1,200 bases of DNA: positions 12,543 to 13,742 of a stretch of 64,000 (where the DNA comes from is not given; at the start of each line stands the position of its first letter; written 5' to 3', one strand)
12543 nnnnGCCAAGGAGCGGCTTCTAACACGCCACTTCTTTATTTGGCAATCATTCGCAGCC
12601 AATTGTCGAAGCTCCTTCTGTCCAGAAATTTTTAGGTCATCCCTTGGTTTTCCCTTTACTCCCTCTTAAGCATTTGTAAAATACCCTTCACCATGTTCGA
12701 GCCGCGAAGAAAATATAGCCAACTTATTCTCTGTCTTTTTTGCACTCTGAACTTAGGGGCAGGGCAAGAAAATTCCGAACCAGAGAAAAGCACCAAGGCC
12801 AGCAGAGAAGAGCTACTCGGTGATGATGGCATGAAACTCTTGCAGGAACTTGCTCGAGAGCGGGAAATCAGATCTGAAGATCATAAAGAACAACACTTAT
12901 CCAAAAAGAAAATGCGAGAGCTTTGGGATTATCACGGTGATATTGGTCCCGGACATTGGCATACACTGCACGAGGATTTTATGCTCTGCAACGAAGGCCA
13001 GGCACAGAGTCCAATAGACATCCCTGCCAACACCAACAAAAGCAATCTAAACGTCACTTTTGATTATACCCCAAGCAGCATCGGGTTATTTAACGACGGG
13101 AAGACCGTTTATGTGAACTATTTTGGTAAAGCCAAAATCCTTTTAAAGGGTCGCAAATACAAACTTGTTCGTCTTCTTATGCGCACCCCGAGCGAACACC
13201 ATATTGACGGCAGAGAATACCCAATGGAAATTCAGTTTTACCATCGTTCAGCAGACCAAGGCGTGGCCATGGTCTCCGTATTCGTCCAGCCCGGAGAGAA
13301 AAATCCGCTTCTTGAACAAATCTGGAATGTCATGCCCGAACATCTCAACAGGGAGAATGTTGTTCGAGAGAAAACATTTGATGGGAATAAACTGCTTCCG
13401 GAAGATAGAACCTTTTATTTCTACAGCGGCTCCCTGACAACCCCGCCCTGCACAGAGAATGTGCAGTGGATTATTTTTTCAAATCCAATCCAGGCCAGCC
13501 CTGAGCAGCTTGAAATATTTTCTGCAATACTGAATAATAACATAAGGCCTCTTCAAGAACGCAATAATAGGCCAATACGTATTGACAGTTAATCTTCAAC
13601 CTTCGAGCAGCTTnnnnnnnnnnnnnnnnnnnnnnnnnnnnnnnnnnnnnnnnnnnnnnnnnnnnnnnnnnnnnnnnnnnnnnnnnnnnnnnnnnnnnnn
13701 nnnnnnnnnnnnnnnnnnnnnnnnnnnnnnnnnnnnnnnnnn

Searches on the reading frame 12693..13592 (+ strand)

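Call 42: search_protein_families(library=pfam, proteins=[window:12693-13592:+])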
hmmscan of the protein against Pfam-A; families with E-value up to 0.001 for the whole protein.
window:12693-13592:+ (299 aa): 1 family
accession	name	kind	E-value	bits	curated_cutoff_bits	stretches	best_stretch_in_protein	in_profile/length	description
PF00194.26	Carb_anhydrase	-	6.5e-40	137.8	27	1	85-296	2-251/254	Eukaryotic-type carbonic anhydrase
